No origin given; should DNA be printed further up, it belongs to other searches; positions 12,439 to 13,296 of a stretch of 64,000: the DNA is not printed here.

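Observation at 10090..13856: Promoter-led five-gene cassette: sulfotransferase, cysteine desulfurase, APS kinase, NadM-like nucleotidyltransferase, PhnN-like kinase. PAPS module without an ATP sulfurylase.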

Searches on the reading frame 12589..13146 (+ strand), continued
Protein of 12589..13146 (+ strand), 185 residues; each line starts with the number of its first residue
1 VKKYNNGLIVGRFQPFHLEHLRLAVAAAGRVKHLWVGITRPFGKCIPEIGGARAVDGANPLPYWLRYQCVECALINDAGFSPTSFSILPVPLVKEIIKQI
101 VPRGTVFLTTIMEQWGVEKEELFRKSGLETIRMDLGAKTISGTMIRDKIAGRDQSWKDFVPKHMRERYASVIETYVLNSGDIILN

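Call 72: search_protein_families(library=pfam, proteins=[L015:4165-4953:+, L008:8578-9369:+], max_evalue=0.1)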
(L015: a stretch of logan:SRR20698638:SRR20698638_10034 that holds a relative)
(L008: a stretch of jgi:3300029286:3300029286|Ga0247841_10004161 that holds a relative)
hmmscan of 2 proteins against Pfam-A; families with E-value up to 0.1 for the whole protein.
L015:4165-4953:+ (262 aa): 1 family
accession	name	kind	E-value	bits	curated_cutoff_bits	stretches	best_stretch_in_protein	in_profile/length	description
PF00685.33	Sulfotransfer_1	-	0.0021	17.9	22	1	75-208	73-193/255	Sulfotransferase domain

L008:8578-9369:+ (263 aa): 1 family
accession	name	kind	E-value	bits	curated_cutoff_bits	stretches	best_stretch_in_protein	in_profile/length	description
PF18208.6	NES_C_h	-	0.046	14.4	26.6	1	175-260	20-103/109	Nicking enzyme C-terminal middle helical domain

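Call 84: search_protein_families(library=ncbifam, proteins=[L008:9379-9978:+, L015:4963-5571:+], max_evalue=1e-10)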
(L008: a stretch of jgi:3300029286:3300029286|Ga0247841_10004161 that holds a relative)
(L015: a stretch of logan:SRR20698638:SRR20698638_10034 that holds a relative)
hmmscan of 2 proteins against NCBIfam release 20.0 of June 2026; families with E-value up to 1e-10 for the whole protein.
L008:9379-9978:+ (199 aa): 6 families
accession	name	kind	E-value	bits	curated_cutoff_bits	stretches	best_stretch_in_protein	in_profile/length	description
NF003013.0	PRK03846.1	subfamily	7.4e-65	218.4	163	1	8-195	14-201/202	adenylyl-sulfate kinase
NF004035.0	PRK05506.1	subfamily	1.2e-62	212.1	715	1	5-192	443-630/632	bifunctional sulfate adenylyltransferase subunit 1/adenylylsulfate kinase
TIGR00455.1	apsK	equivalog_domain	4.2e-60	202.6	138.7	1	10-188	6-184/184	adenylyl-sulfate kinase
NF004040.0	PRK05537.1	equivalog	7.1e-50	170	669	1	7-195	382-571/572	bifunctional sulfate adenylyltransferase/adenylylsulfate kinase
NF002059.0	PRK00889.1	subfamily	7.6e-49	165.8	244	1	20-195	3-176/177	adenylyl-sulfate kinase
NF004041.0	PRK05541.1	subfamily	2.3e-36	125.5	127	1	19-191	4-173/176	adenylyl-sulfate kinase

L015:4963-5571:+ (202 aa): 6 families
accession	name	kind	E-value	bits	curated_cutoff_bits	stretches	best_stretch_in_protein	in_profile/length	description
NF003013.0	PRK03846.1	subfamily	1.9e-65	220.4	163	1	8-194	14-200/202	adenylyl-sulfate kinase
NF004035.0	PRK05506.1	subfamily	3.8e-63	213.7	715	1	5-192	443-630/632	bifunctional sulfate adenylyltransferase subunit 1/adenylylsulfate kinase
TIGR00455.1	apsK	equivalog_domain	7.6e-63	211.5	138.7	1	9-188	5-184/184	adenylyl-sulfate kinase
NF004040.0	PRK05537.1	equivalog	2e-50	171.8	669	1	9-195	382-571/572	bifunctional sulfate adenylyltransferase/adenylylsulfate kinase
NF002059.0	PRK00889.1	subfamily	6.3e-49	166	244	1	19-194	2-175/177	adenylyl-sulfate kinase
NF004041.0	PRK05541.1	subfamily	2.3e-35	122.2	127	1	19-176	4-157/176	adenylyl-sulfate kinase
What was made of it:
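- On Adenylyl-sulfate kinase CysC (g3): Indirect support only: two APS-kinase subtypes occupy the same module position (call 84).
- Closest known: Campylobacter jejuni O-methyl phosphoramidate pathway. Different: The APS kinases here are of two ordinary subtypes, which argues for true APS kinase activity (call 84).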

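Call 92: search_protein_families(library=padloc, proteins=[window:12589-13146:+], max_evalue=0.01)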
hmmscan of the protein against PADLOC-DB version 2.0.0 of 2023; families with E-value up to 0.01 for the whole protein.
window:12589-13146:+ (185 aa): 1 family
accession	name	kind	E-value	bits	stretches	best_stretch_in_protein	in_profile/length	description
PDLC00585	JetC3|JetC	-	0.0099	11.4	0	91-160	1310-1378/1457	DUF3584 domain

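Call 93: search_protein_families(library=phrogs, proteins=[window:12589-13146:+], max_evalue=0.001)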
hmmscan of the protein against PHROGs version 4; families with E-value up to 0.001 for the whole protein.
window:12589-13146:+ (185 aa): 0 families
